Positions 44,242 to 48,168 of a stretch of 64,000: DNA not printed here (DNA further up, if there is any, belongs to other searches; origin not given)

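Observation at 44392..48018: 1208-aa secreted mosaic protein built from several families of short reiterated peptide motifs: the best candidate for something undescribed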

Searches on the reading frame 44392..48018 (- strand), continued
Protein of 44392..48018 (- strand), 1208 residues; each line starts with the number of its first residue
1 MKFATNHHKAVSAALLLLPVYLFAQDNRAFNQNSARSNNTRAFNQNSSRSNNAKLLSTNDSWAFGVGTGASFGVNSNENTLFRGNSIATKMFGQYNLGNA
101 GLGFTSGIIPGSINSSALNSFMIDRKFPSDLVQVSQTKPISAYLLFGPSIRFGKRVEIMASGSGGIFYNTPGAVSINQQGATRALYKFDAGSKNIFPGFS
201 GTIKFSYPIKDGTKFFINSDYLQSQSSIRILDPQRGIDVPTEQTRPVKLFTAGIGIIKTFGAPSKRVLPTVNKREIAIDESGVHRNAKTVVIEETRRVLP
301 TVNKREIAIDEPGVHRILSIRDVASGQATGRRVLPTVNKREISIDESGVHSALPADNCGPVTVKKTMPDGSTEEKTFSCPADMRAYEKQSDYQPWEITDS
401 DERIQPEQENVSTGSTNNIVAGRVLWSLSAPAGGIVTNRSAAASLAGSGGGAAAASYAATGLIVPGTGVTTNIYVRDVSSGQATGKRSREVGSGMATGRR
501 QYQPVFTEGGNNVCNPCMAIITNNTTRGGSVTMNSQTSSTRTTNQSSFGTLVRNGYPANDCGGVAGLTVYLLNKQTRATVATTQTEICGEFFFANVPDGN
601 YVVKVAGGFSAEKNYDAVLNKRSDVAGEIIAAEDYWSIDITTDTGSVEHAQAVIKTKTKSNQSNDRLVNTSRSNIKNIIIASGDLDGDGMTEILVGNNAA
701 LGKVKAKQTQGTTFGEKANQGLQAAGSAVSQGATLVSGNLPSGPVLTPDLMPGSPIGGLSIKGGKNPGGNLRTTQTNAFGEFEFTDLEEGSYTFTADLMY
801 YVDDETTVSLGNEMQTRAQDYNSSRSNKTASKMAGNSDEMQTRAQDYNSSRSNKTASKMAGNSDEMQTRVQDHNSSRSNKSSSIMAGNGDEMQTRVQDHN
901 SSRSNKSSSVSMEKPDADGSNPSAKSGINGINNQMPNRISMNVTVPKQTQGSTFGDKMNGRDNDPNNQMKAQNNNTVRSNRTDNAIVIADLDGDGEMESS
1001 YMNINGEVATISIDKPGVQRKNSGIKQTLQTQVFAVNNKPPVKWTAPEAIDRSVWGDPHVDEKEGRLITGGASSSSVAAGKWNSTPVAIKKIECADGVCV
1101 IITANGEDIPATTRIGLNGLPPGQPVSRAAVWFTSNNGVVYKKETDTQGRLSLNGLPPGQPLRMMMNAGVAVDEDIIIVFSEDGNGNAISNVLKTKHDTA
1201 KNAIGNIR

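Call 32: search_protein_families(library=pfam, proteins=[P0012, P0003, P0008, P0016, P0022, P0009, P0046, P0089], max_evalue=1)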
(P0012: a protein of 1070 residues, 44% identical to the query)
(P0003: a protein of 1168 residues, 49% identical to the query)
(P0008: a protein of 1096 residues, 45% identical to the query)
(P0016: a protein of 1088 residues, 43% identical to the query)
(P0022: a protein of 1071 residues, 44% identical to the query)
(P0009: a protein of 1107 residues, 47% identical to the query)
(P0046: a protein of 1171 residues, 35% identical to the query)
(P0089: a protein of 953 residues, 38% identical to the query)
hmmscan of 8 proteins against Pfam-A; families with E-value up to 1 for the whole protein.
P0012 (1070 aa): 16 families
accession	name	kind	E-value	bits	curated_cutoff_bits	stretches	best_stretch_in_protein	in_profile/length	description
PF13620.12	CarboxypepD_reg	-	1.1e-16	61.4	32.3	3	676-729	10-63/82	Carboxypeptidase regulatory-like domain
PF17210.9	SdrD_B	-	2.7e-10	40.9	29.7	2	513-559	20-65/112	SdrD B-like domain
PF11974.14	bMG3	-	5.3e-09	36.4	34.9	1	960-1044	15-86/103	Bacterial alpha-2-macroglobulin MG3 domain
PF17802.7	SpaA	-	4.5e-07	30.4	23.1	2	517-557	16-57/91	Prealbumin-like fold domain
PF13715.12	CarbopepD_reg_2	-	1.3e-06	28.7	32.2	1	696-739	26-69/88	CarboxypepD_reg-like domain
PF09430.16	EMC7_beta-sandw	-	2.1e-06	28.4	26.6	2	516-559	6-46/122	ER membrane protein complex subunit 7, beta-sandwich domain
PF07714.23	PK_Tyr_Ser-Thr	-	6.5e-06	26.1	23.1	2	375-393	119-137/258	Protein tyrosine and serine/threonine kinase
PF13517.12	FG-GAP_3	-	1.1e-05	26.4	26.9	2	620-652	29-61/61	FG-GAP-like repeat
PF01839.29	FG-GAP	-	0.00053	20.3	22.1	1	638-662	6-28/37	FG-GAP repeat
PF07495.19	Y_Y_Y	-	0.0034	17.7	26.6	1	697-720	21-44/65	Y_Y_Y domain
PF24025.1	Ig_DR_A0283-like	-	0.004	17.9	27.1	0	516-561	20-65/102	DR_A0283-like, Ig-like domain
PF24421.1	Ig_J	-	0.0069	16.9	29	0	523-562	46-86/104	Tip attachment protein J, Ig-like domain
PF23193.1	NOMO_3rd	-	0.029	14.9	27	0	529-556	55-82/120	NOMO third transthyretin-like domain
PF14686.12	fn3_3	-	0.042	14.1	24.4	0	698-720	29-51/75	Polysaccharide lyase family 4, domain II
PF24170.1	Fn3-II_PB4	-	0.06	14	27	1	524-569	43-88/95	Straight fiber protein PB4 second Fn3-like domain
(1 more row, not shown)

P0003 (1168 aa): 14 families
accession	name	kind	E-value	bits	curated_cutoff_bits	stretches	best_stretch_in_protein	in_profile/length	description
PF13620.12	CarboxypepD_reg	-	4.7e-18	65.8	32.3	3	720-777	6-62/82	Carboxypeptidase regulatory-like domain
PF17210.9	SdrD_B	-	9.1e-09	35.9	29.7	2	535-583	18-65/112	SdrD B-like domain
PF13715.12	CarbopepD_reg_2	-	2.5e-08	34.3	32.2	2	743-797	24-79/88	CarboxypepD_reg-like domain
PF13517.12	FG-GAP_3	-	1.9e-07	32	26.9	2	640-676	25-61/61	FG-GAP-like repeat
PF17802.7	SpaA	-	8.2e-07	29.5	23.1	2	550-581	24-57/91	Prealbumin-like fold domain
PF11974.14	bMG3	-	2e-06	28.1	34.9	0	717-763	16-68/103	Bacterial alpha-2-macroglobulin MG3 domain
PF09430.16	EMC7_beta-sandw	-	2.5e-06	28.1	26.6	1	541-583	7-46/122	ER membrane protein complex subunit 7, beta-sandwich domain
PF07714.23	PK_Tyr_Ser-Thr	-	4.2e-06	26.7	23.1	2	381-396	122-137/258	Protein tyrosine and serine/threonine kinase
PF07495.19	Y_Y_Y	-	2.6e-05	24.5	26.6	1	746-769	21-44/65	Y_Y_Y domain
PF01839.29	FG-GAP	-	3.8e-05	23.9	22.1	1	662-678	6-22/37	FG-GAP repeat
PF24421.1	Ig_J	-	0.00014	22.4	29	1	548-586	47-86/104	Tip attachment protein J, Ig-like domain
PF23193.1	NOMO_3rd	-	0.0035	17.8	27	1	553-580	55-82/120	NOMO third transthyretin-like domain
PF00069.31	Pkinase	-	0.013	15.4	31.7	0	983-1020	143-179/263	Protein kinase domain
PF22904.2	NOMO1-like_2nd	-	0.031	14.8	27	0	540-581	18-59/90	BOS complex subunit NOMO1-like, second beta sandwich domain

P0008 (1096 aa): 15 families
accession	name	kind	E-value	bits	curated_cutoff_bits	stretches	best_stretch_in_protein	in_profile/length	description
PF13620.12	CarboxypepD_reg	-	1.8e-16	60.6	32.3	3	549-597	9-56/82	Carboxypeptidase regulatory-like domain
PF17210.9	SdrD_B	-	3.1e-12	47.1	29.7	2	546-597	16-66/112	SdrD B-like domain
PF13517.12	FG-GAP_3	-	2.8e-11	44.3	26.9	3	657-688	30-61/61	FG-GAP-like repeat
PF01839.29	FG-GAP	-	4e-09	36.6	22.1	2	673-691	5-23/37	FG-GAP repeat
PF13715.12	CarbopepD_reg_2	-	2.5e-08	34.3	32.2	2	739-790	28-81/88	CarboxypepD_reg-like domain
PF17802.7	SpaA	-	3.2e-08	34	23.1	2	552-594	14-57/91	Prealbumin-like fold domain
PF11974.14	bMG3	-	2.3e-07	31.2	34.9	0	998-1043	12-58/103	Bacterial alpha-2-macroglobulin MG3 domain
PF07495.19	Y_Y_Y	-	1.1e-05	25.7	26.6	2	738-761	21-44/65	Y_Y_Y domain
PF07714.23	PK_Tyr_Ser-Thr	-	2.7e-05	24.1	23.1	1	390-407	120-137/258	Protein tyrosine and serine/threonine kinase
PF09430.16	EMC7_beta-sandw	-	0.00013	22.5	26.6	1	555-596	8-46/122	ER membrane protein complex subunit 7, beta-sandwich domain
PF23623.1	GBD_IRG7_N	-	0.00074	20.1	27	1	549-603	32-86/95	IRG7 N-terminal galactose binding domain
PF24421.1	Ig_J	-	0.0029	18.1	29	1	559-599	45-86/104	Tip attachment protein J, Ig-like domain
PF23193.1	NOMO_3rd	-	0.013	15.9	27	1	567-593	56-82/120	NOMO third transthyretin-like domain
PF24025.1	Ig_DR_A0283-like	-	0.02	15.6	27.1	1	544-598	11-65/102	DR_A0283-like, Ig-like domain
PF15907.11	Itfg2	-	0.14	11.8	27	0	652-690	56-95/330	Integrin-alpha FG-GAP repeat-containing protein 2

P0016 (1088 aa): 17 families
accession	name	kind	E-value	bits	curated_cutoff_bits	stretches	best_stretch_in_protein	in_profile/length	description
PF13620.12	CarboxypepD_reg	-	5.2e-19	68.8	32.3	3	542-604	9-71/82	Carboxypeptidase regulatory-like domain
PF17210.9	SdrD_B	-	8.3e-12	45.7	29.7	2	541-601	18-73/112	SdrD B-like domain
PF13517.12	FG-GAP_3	-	2.9e-11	44.2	26.9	3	650-681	30-61/61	FG-GAP-like repeat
PF11974.14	bMG3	-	5e-11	42.9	34.9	2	991-1062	13-86/103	Bacterial alpha-2-macroglobulin MG3 domain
PF07714.23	PK_Tyr_Ser-Thr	-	6.6e-10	39.2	23.1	2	397-413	120-136/258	Protein tyrosine and serine/threonine kinase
PF09430.16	EMC7_beta-sandw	-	1.5e-09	38.6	26.6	2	547-643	7-100/122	ER membrane protein complex subunit 7, beta-sandwich domain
PF13715.12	CarbopepD_reg_2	-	8.8e-09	35.7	32.2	2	728-785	24-82/88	CarboxypepD_reg-like domain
PF17802.7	SpaA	-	3.2e-07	30.9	23.1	1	546-604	15-78/91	Prealbumin-like fold domain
PF01839.29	FG-GAP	-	1.8e-05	25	22.1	2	666-683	5-22/37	FG-GAP repeat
PF00069.31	Pkinase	-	0.0013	18.6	31.7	0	948-975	6-35/263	Protein kinase domain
PF07495.19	Y_Y_Y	-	0.0025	18.1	26.6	1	567-600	23-57/65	Y_Y_Y domain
PF24025.1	Ig_DR_A0283-like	-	0.0046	17.7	27.1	0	536-598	10-72/102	DR_A0283-like, Ig-like domain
PF24421.1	Ig_J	-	0.016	15.8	29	1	554-593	47-87/104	Tip attachment protein J, Ig-like domain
PF23623.1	GBD_IRG7_N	-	0.036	14.7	27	1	542-595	32-85/95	IRG7 N-terminal galactose binding domain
PF23193.1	NOMO_3rd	-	0.049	14.1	27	0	561-586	57-82/120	NOMO third transthyretin-like domain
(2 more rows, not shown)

P0022 (1071 aa): 12 families
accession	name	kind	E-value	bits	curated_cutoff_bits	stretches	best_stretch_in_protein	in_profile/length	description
PF13620.12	CarboxypepD_reg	-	3.7e-16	59.7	32.3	3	500-547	10-56/82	Carboxypeptidase regulatory-like domain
PF17210.9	SdrD_B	-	2.8e-10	40.8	29.7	2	501-564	21-79/112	SdrD B-like domain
PF13715.12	CarbopepD_reg_2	-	2.6e-07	31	32.2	1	523-549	28-54/88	CarboxypepD_reg-like domain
PF17802.7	SpaA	-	4.8e-05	23.9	23.1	1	501-564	13-82/91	Prealbumin-like fold domain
PF13517.12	FG-GAP_3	-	0.00029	21.8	26.9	0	825-858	25-58/61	FG-GAP-like repeat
PF09430.16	EMC7_beta-sandw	-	0.0004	21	26.6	1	504-548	7-48/122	ER membrane protein complex subunit 7, beta-sandwich domain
PF01839.29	FG-GAP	-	0.00051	20.3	22.1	1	631-651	6-26/37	FG-GAP repeat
PF07714.23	PK_Tyr_Ser-Thr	-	0.00067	19.5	23.1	1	372-390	119-137/258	Protein tyrosine and serine/threonine kinase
PF20598.4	DUF6795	-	0.0048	17.6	27.4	1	987-1043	10-68/103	Domain of unknown function (DUF6795)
PF23193.1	NOMO_3rd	-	0.0056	17.2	27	1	493-548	34-86/120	NOMO third transthyretin-like domain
PF00036.39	EF-hand_1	-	0.1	12.7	25.4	0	843-858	3-18/29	EF hand domain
PF07495.19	Y_Y_Y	-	0.13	12.6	26.6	0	524-556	23-56/65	Y_Y_Y domain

P0009 (1107 aa): 16 families
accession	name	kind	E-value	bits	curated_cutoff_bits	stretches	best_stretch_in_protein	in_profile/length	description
PF13620.12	CarboxypepD_reg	-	2.4e-20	73.1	32.3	3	558-621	8-71/82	Carboxypeptidase regulatory-like domain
PF11974.14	bMG3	-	8.7e-13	48.6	34.9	3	1010-1081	13-86/103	Bacterial alpha-2-macroglobulin MG3 domain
PF13715.12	CarbopepD_reg_2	-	1.4e-11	44.7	32.2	2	729-803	11-82/88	CarboxypepD_reg-like domain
PF17210.9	SdrD_B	-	2.2e-10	41.1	29.7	2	548-621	10-76/112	SdrD B-like domain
PF07714.23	PK_Tyr_Ser-Thr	-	7.8e-10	38.9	23.1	2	967-994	6-39/258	Protein tyrosine and serine/threonine kinase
PF09430.16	EMC7_beta-sandw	-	1.4e-08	35.4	26.6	2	565-660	8-100/122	ER membrane protein complex subunit 7, beta-sandwich domain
PF17802.7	SpaA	-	8.4e-07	29.5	23.1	2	575-622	26-79/91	Prealbumin-like fold domain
PF13517.12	FG-GAP_3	-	2.2e-06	28.6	26.9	1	662-699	24-61/61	FG-GAP-like repeat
PF00069.31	Pkinase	-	0.00061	19.7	31.7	1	967-993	6-34/263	Protein kinase domain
PF01839.29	FG-GAP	-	0.0017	18.7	22.1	1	684-704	5-25/37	FG-GAP repeat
PF07495.19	Y_Y_Y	-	0.0065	16.8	26.6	0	584-616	23-56/65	Y_Y_Y domain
PF20598.4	DUF6795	-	0.0089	16.7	27.4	0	1021-1057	8-48/103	Domain of unknown function (DUF6795)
PF23193.1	NOMO_3rd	-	0.013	16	27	0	579-603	58-82/120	NOMO third transthyretin-like domain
PF24421.1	Ig_J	-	0.022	15.3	29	0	577-610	54-87/104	Tip attachment protein J, Ig-like domain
PF23623.1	GBD_IRG7_N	-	0.043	14.4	27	1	558-612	31-85/95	IRG7 N-terminal galactose binding domain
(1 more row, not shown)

P0046 (1171 aa): 16 families
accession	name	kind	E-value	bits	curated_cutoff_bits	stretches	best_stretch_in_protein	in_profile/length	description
PF13620.12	CarboxypepD_reg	-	5.3e-22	78.4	32.3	3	834-894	9-70/82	Carboxypeptidase regulatory-like domain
PF17210.9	SdrD_B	-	1.8e-12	47.9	29.7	2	837-882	22-67/112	SdrD B-like domain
PF01839.29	FG-GAP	-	1.1e-10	41.6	22.1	4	720-737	3-20/37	FG-GAP repeat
PF13715.12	CarbopepD_reg_2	-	6.7e-09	36.1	32.2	1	834-901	9-72/88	CarboxypepD_reg-like domain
PF13517.12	FG-GAP_3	-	8e-09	36.4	26.9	2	670-737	1-61/61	FG-GAP-like repeat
PF11974.14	bMG3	-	1.7e-08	34.8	34.9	2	828-870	17-59/103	Bacterial alpha-2-macroglobulin MG3 domain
PF17802.7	SpaA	-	4.2e-08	33.7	23.1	2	835-877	12-56/91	Prealbumin-like fold domain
PF09430.16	EMC7_beta-sandw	-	9.5e-07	29.5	26.6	1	502-575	15-89/122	ER membrane protein complex subunit 7, beta-sandwich domain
PF07714.23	PK_Tyr_Ser-Thr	-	6.9e-06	26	23.1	1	1034-1061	6-39/258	Protein tyrosine and serine/threonine kinase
PF22904.2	NOMO1-like_2nd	-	2.7e-05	24.6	27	1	827-890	5-71/90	BOS complex subunit NOMO1-like, second beta sandwich domain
PF24025.1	Ig_DR_A0283-like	-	0.00087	20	27.1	1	829-879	11-62/102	DR_A0283-like, Ig-like domain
PF07495.19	Y_Y_Y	-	0.0018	18.6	26.6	1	852-880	17-45/65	Y_Y_Y domain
PF00069.31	Pkinase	-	0.0018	18.2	31.7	1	1034-1061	6-35/263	Protein kinase domain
PF23193.1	NOMO_3rd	-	0.0034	17.8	27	0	503-530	55-82/120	NOMO third transthyretin-like domain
PF17789.7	MG4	-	0.023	15.4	24.7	0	722-773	20-68/95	Macroglobulin domain MG4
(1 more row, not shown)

P0089 (953 aa): 10 families
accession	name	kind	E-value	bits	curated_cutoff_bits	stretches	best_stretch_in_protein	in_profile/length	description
PF13620.12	CarboxypepD_reg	-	2.8e-12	47.3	32.3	2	726-784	11-70/82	Carboxypeptidase regulatory-like domain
PF17210.9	SdrD_B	-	7.4e-07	29.8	29.7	2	564-652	18-103/112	SdrD B-like domain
PF09430.16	EMC7_beta-sandw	-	0.00032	21.3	26.6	1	581-630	15-64/122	ER membrane protein complex subunit 7, beta-sandwich domain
PF17802.7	SpaA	-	0.00041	20.9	23.1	1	745-783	34-76/91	Prealbumin-like fold domain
PF13715.12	CarbopepD_reg_2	-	0.00082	19.8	32.2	1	745-784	26-65/88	CarboxypepD_reg-like domain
PF13699.11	eCIS_core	-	0.0087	16.7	22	1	517-535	60-78/79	eCIS core domain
PF11008.14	DUF2846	-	0.013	16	34.3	0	639-673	37-71/92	Protein of unknown function (DUF2846)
PF14686.12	fn3_3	-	0.02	15.1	24.4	0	747-775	29-57/75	Polysaccharide lyase family 4, domain II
PF23193.1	NOMO_3rd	-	0.064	13.7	27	0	584-609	57-82/120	NOMO third transthyretin-like domain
PF24025.1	Ig_DR_A0283-like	-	0.088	13.6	27.1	1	724-768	16-61/102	DR_A0283-like, Ig-like domain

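Call 37: find_related_loci(query=A2, collection=genome_contigs, flank=3000)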
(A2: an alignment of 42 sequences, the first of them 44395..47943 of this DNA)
Query A2 (1183 aa) in genome_contigs; peptide patterns used: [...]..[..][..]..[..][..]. (x = any residue, [..] = any of these).
128 stretches matched a pattern; 68 encode a relative of the query (tblastn E <= 1e-3); 68 distinct loci.
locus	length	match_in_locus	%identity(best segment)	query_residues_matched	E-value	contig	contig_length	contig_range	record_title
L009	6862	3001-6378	45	2-1183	0e+0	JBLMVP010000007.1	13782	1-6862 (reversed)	MAG: Sphingobacteriales bacterium isolate MAG307 PRJNA960887_bin28_renamed_6, whole genome shotgun sequence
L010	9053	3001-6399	47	2-1183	0e+0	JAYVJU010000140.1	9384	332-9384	MAG: Ferruginibacter sp. isolate GL53_Down_metabinner_17 GL53_Down_metabinner_17_139, whole genome shotgun sequence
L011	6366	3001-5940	38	16-1008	0e+0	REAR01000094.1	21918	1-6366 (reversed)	MAG: Sphingobacteriales bacterium isolate PH2015_01D_40_17 PH2015_01D_scaffold_618, whole genome shotgun sequence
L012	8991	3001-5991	39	19-989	0e+0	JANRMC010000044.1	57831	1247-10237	MAG: Flavihumibacter sp. isolate bins.150 k141_1923529, whole genome shotgun sequence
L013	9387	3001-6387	47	4-1183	0e+0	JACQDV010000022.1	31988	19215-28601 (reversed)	MAG: Sphingobacteriales bacterium isolate NC_groundwater_1004_Pr1_S-0.65um_38_18 Montesol18_Sp65_coassembly_scaffold_293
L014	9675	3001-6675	37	18-1183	3e-154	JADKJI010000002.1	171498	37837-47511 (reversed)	MAG: Chitinophagaceae bacterium isolate Vibo_18-Q3-R45-57_BAT3C.204_sub tig00000436-10-1729950, whole genome shotgun seq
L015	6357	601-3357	37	3-1183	1e-154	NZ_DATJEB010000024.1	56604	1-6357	MAG: Agriterribacter sp. isolate SMAG_U15422 k141_57574, whole genome shotgun sequence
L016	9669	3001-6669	37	17-1183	3e-152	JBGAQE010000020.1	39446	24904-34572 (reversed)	MAG: Chitinophagaceae bacterium isolate MAG_AAO_H10.20 AAOH10-20_opera_contig_3901, whole genome shotgun sequence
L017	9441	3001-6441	41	37-1183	1e-137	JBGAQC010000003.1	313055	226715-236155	MAG: Chitinophagaceae bacterium isolate MAG_AAO_H10.13 AAOH10-13_opera_contig_144, whole genome shotgun sequence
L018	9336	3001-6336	41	16-1183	2e-137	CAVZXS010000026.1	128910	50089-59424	MAG: uncultured Bacteroidetes bacterium isolate MFD04651.bin.1.29 genome assembly, contig: contig_3418, whole genome sho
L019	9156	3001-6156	37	17-1183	3e-127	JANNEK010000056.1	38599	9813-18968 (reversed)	MAG: Chitinophagaceae bacterium isolate OTE_75_metabat_395 OTE_75_k141_2331533, whole genome shotgun sequence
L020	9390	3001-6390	38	17-1183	6e-126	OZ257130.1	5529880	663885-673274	MAG: Chitinophagaceae bacterium isolate 8ec4399d-340d-4e93-ae7b-9c6a37c37016 genome assembly, chromosome: 1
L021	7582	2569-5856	40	4-1183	3e-123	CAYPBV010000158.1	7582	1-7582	MAG TPA_asm: uncultured Chitinophagaceae bacterium isolate binchicken_co311_65 genome assembly, contig: NODE_14922_lengt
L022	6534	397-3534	39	20-1183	3e-121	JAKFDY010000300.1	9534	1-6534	MAG: Lacibacter sp. isolate LC059 contig-124_7994, whole genome shotgun sequence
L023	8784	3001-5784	38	3-1183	2e-147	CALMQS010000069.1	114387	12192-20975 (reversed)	MAG TPA_asm: uncultured Sphingobacteriales bacterium isolate SRR1763383_bin.86_CONCOCT_v1.1_MAG genome assembly, contig:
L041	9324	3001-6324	35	11-1015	4e-89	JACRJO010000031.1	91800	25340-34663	MAG: Sphingobacteriales bacterium isolate NC_groundwater_1831_Pr3_B-0.1um_49_18 SR-2_scaffold_141_3310064, whole genome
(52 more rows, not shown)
